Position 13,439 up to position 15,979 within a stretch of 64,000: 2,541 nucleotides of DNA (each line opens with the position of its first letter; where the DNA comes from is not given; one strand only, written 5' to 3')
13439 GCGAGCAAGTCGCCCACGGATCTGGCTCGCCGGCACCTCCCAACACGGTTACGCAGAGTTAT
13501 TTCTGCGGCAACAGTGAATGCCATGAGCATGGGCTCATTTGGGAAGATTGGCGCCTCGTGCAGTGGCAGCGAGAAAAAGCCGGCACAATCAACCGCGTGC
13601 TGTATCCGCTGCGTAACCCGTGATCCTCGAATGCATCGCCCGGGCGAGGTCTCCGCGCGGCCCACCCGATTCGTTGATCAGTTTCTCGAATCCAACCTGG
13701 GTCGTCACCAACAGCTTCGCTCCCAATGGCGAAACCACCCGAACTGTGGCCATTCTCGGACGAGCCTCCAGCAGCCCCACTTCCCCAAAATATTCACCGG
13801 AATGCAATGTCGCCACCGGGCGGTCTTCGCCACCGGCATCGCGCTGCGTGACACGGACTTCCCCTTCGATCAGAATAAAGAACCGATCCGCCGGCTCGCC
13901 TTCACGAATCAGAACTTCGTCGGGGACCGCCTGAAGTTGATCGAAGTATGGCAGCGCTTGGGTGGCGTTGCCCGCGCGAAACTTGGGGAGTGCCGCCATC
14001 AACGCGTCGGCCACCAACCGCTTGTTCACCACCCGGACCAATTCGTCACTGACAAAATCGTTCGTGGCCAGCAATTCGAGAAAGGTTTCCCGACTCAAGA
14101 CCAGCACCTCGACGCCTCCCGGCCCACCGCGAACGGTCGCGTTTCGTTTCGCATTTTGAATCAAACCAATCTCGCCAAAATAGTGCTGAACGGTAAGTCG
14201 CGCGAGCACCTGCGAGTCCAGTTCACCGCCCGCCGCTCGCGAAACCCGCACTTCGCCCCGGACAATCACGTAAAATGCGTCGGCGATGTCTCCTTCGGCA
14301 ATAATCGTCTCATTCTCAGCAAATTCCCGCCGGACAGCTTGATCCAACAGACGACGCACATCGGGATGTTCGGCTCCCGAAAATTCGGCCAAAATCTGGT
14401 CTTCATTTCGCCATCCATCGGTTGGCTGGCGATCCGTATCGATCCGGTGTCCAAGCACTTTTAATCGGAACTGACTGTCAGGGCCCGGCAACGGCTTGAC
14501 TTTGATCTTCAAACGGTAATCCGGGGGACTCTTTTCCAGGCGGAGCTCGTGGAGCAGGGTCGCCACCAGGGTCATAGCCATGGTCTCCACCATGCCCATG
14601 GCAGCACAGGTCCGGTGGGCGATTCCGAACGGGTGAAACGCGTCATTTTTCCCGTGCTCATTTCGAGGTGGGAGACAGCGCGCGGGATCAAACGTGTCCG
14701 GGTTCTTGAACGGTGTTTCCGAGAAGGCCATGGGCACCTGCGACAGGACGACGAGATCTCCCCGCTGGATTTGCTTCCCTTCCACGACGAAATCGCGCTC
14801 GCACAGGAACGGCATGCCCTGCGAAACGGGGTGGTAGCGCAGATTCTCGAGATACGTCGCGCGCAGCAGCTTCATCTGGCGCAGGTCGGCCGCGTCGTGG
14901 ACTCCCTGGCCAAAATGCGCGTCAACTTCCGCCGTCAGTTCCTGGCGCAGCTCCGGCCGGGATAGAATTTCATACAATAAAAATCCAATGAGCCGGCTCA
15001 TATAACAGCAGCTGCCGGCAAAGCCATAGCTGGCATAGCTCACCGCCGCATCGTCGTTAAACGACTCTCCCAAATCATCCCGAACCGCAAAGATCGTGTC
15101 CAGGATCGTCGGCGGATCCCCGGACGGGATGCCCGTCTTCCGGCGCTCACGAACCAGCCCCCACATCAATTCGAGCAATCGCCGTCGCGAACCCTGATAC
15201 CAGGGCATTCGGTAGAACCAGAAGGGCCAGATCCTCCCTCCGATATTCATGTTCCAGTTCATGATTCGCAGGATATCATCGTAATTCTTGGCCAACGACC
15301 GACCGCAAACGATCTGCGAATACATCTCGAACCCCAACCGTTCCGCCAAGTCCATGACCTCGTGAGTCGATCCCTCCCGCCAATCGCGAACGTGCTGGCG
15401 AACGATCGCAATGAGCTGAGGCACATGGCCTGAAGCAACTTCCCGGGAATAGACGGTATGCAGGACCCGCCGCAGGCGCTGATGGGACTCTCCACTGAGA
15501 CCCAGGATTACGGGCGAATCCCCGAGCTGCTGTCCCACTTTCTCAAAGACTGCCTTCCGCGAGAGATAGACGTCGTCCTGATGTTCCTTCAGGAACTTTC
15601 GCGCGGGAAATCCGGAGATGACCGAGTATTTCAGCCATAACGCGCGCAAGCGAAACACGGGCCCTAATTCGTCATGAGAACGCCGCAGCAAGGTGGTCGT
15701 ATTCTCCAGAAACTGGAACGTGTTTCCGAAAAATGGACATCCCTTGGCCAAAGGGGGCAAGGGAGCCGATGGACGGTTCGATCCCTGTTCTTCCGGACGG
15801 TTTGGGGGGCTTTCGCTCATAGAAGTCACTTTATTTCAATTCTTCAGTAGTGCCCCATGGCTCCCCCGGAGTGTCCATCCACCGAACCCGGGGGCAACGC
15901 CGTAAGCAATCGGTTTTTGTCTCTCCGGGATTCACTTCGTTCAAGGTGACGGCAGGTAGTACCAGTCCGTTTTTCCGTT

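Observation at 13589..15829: Cytochrome P450 fused to tandem cyclic-nucleotide-binding domains, with a non-canonical I-helix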

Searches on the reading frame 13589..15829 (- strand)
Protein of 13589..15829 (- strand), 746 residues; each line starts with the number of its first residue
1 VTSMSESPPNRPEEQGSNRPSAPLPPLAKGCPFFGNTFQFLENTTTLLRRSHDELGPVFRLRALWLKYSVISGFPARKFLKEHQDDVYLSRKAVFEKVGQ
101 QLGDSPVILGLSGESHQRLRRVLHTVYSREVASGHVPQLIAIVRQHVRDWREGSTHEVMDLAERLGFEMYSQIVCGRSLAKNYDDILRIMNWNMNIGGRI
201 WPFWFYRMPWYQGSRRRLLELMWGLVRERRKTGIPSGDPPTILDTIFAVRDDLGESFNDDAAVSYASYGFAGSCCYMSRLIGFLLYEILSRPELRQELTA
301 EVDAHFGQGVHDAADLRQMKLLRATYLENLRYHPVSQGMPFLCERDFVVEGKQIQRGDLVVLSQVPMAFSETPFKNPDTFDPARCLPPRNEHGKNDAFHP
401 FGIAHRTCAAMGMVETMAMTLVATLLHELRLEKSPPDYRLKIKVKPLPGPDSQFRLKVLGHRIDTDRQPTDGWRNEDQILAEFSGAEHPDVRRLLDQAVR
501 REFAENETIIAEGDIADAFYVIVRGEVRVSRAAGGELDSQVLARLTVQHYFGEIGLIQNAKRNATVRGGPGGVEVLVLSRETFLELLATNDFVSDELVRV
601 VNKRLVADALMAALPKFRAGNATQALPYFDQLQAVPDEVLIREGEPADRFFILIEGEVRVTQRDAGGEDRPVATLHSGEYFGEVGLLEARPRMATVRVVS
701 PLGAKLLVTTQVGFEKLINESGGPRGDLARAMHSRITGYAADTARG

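Call 3: search_protein_families(library=pfam, proteins=[window:13589-15829:-], max_evalue=0.1)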
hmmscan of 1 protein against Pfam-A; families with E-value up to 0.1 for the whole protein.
window:13589-15829:- (746 aa): 2 families
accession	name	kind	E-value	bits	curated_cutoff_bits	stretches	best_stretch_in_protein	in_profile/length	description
PF00027.35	cNMP_binding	-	3.2e-36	123.6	27.5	2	636-720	6-88/89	Cyclic nucleotide-binding domain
PF00067.27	p450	-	1.9e-34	119.6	22.8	1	25-437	1-440/462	Cytochrome P450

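Call 4: search_protein_families(library=ncbifam, proteins=[window:13589-15829:-], max_evalue=0.1)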
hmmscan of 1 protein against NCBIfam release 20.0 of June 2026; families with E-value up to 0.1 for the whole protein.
window:13589-15829:- (746 aa): 17 families
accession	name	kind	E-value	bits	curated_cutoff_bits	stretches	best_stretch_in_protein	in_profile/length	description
NF058543.1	ActPatMycb56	equivalog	2.4e-19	69.4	460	2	630-717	20-104/317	acetyltransferase Pat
NF008732.0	PRK11753.1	equivalog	8e-19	67.9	266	2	486-606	11-130/214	cAMP-activated global transcriptional regulator CRP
NF050147.1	aminopyruv_ApyO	equivalog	9.2e-19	67.4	525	1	111-451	83-418/444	RiPP biosynthesis cytochrome P450 ApyO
NF051859.1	AlbFlvMonOxTrpSyn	equivalog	2.3e-16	59.4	700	1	12-435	8-433/457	bifunctional albaflavenone monooxygenase/terpene synthase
NF045812.1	PentlenOxigase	equivalog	4.5e-16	58.7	800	1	115-435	90-415/444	pentalenene oxygenase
NF041163.2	encap_f2b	equivalog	1.5e-15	57.3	400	2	482-601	78-197/450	family 2B encapsulin nanocompartment shell protein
TIGR03896.1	cyc_nuc_ocin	subfamily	2e-15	57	161.05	2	637-699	16-82/317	bacteriocin-type transport-associated protein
NF050806.1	TransRegFixKCaul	equivalog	3.1e-07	29.8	300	2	497-532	22-57/215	transcriptional regulator FixK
NF006901.0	PRK09392.1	equivalog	8.3e-07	28.6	211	2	632-693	32-93/236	transcriptional activator FtrB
TIGR04538.1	P450_cycloAA_1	subfamily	1.8e-06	27.1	500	1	316-433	252-373/395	cytochrome P450, cyclodipeptide synthase-associated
NF007707.0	PRK10402.1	subfamily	4.9e-06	26.3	180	1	501-567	34-99/226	transcriptional regulator YeiL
TIGR03697.1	NtcA_cyano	equivalog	0.00018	21.4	244.95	0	507-561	2-55/193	global nitrogen regulator NtcA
NF052518.1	TransRegLdrP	equivalog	0.00059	19.9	300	0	502-563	3-63/195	transcriptional regulator LdrP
NF053744.1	FAProxCypCBc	equivalog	0.0016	17.1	600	1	328-456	282-410/416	CYP152 family fatty-acid peroxygenase CypC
NF041802.1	P450_SolI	exception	0.0025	16.3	850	1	319-384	293-358/424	solanimycin biosynthesis cytochrome P450 SolI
TIGR04515.1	P450_rel_GT_act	subfamily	0.014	14.8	343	0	328-408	266-347/386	P450-derived glycosyltransferase activator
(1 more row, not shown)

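Call 5: search_solved_structures(query=window:13589-15829:-, max_evalue=0.001, show_alignments=3)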
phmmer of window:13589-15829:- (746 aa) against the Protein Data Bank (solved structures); distinct sequences matched with E-value up to 0.001: 327 (the best 60 are shown).
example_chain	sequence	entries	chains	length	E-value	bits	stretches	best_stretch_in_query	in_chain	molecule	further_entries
9ya0_MA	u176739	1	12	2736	1.3e-24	89.8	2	503-715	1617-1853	PCR12, TGME49_219070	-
6mi0_A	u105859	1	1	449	2.9e-21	78.7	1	20-441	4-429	Cytochrome P450 51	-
7jj1_A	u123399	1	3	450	2.9e-21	78.7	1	20-441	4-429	Cytochrome P450 51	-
6mcw_A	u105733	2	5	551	4.7e-21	78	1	20-441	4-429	Cytochrome P450 51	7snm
2w0a_A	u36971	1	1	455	7.7e-20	74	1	23-439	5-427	CYTOCHROME P450 51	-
1x8v_A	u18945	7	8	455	1.1e-19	73.5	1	23-439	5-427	Cytochrome P450 51 | STEROL 14ALPHA-DEMETHYLASE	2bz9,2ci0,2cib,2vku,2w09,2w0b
1u13_A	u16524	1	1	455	1.1e-19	73.4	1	23-439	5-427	Cytochrome P450 51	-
1e9x_A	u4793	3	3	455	5.5e-19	71.2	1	23-439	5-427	CYTOCHROME P450 51-LIKE RV0764C | CYTOCHROME P450 51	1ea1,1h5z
2ve3_A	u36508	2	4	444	4.3e-18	68.2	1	17-458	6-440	PUTATIVE CYTOCHROME P450 120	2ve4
1ne4_A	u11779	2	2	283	3.2e-17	65.3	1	494-716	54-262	cAMP-dependent protein kinase type I-alpha regulatory chain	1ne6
1rgs_A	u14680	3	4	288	3.3e-17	65.3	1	494-716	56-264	CAMP DEPENDENT PROTEIN KINASE | cAMP-dependent protein kinase type I-alpha regulatory chain | cAMP-dependent protein kinase type I-alpha regulatory subunit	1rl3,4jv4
5jr7_B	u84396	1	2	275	3.5e-17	65.2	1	494-705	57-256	cAMP-dependent protein kinase type I-alpha regulatory subunit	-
4mx3_A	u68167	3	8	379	7.3e-17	64.2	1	494-716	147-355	cAMP-dependent protein kinase type I-alpha regulatory subunit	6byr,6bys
6no7_B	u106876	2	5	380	7.3e-17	64.2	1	494-716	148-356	cAMP-dependent protein kinase type I-alpha regulatory subunit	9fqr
2qcs_B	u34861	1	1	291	8.8e-17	63.9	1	494-717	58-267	cAMP-dependent protein kinase type I-alpha regulatory subunit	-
7tef_A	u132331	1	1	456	3.2e-15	58.7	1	24-436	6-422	Cytochrome P450 51B1 Cyp51B1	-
9wat_A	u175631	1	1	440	2.2e-14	55.9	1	25-432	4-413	Cytochrome P450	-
2q9f_A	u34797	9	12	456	3.4e-14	55.4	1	55-435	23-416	Cytochrome P450 46A1 | Cholesterol 24-hydroxylase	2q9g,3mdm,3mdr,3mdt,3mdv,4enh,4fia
3e4e_A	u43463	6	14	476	1.9e-12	49.6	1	259-432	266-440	Cytochrome P450 2E1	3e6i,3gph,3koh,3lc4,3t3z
9njw_A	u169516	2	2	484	8.2e-12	47.5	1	271-433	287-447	Cytochrome P450, CYP11A1 | Ancestral Cytochrome P450 11A1 (CYP11A1)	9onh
7f3h_A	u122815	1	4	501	2.2e-11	46.1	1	121-459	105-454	Bifunctional cytochrome P450/NADPH--P450 reductase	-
9yk4_A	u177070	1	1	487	4.4e-11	45.1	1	270-458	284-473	Cytochrome P450 3A4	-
5veu_A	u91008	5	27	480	7.5e-11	44.3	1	268-457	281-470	Cytochrome P450 3A5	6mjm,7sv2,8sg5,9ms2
7lad_A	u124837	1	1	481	7.5e-11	44.3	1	268-457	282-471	Cytochrome P450 3A5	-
7f3w_A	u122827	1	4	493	7.8e-11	44.2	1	211-459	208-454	cytochrome P450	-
3c6g_A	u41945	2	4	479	8.4e-11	44.1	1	19-431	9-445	Cytochrome P450 2R1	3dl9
3czh_A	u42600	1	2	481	8.5e-11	44.1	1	19-431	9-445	Cytochrome P450 2R1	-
4ny4_A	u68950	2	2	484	9.3e-11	44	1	270-426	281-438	Cytochrome P450 3A4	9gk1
1w0e_A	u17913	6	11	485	9.4e-11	44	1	270-426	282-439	CYTOCHROME P450 3A4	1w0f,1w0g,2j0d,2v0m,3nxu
1tqn_A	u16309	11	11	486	9.4e-11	44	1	270-426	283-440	cytochrome P450 3A4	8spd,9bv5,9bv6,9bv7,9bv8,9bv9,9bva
7lxl_A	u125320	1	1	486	9.4e-11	44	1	270-426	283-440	Cytochrome P450 3A4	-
6ma7_A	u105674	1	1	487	9.4e-11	44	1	270-426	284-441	Cytochrome P450 3A4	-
3tjs_A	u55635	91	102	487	9.4e-11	44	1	270-426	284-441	Cytochrome P450 3A4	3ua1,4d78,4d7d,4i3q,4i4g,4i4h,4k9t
4d6z_A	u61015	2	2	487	1e-10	43.9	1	270-426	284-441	CYTOCHROME P450 3A4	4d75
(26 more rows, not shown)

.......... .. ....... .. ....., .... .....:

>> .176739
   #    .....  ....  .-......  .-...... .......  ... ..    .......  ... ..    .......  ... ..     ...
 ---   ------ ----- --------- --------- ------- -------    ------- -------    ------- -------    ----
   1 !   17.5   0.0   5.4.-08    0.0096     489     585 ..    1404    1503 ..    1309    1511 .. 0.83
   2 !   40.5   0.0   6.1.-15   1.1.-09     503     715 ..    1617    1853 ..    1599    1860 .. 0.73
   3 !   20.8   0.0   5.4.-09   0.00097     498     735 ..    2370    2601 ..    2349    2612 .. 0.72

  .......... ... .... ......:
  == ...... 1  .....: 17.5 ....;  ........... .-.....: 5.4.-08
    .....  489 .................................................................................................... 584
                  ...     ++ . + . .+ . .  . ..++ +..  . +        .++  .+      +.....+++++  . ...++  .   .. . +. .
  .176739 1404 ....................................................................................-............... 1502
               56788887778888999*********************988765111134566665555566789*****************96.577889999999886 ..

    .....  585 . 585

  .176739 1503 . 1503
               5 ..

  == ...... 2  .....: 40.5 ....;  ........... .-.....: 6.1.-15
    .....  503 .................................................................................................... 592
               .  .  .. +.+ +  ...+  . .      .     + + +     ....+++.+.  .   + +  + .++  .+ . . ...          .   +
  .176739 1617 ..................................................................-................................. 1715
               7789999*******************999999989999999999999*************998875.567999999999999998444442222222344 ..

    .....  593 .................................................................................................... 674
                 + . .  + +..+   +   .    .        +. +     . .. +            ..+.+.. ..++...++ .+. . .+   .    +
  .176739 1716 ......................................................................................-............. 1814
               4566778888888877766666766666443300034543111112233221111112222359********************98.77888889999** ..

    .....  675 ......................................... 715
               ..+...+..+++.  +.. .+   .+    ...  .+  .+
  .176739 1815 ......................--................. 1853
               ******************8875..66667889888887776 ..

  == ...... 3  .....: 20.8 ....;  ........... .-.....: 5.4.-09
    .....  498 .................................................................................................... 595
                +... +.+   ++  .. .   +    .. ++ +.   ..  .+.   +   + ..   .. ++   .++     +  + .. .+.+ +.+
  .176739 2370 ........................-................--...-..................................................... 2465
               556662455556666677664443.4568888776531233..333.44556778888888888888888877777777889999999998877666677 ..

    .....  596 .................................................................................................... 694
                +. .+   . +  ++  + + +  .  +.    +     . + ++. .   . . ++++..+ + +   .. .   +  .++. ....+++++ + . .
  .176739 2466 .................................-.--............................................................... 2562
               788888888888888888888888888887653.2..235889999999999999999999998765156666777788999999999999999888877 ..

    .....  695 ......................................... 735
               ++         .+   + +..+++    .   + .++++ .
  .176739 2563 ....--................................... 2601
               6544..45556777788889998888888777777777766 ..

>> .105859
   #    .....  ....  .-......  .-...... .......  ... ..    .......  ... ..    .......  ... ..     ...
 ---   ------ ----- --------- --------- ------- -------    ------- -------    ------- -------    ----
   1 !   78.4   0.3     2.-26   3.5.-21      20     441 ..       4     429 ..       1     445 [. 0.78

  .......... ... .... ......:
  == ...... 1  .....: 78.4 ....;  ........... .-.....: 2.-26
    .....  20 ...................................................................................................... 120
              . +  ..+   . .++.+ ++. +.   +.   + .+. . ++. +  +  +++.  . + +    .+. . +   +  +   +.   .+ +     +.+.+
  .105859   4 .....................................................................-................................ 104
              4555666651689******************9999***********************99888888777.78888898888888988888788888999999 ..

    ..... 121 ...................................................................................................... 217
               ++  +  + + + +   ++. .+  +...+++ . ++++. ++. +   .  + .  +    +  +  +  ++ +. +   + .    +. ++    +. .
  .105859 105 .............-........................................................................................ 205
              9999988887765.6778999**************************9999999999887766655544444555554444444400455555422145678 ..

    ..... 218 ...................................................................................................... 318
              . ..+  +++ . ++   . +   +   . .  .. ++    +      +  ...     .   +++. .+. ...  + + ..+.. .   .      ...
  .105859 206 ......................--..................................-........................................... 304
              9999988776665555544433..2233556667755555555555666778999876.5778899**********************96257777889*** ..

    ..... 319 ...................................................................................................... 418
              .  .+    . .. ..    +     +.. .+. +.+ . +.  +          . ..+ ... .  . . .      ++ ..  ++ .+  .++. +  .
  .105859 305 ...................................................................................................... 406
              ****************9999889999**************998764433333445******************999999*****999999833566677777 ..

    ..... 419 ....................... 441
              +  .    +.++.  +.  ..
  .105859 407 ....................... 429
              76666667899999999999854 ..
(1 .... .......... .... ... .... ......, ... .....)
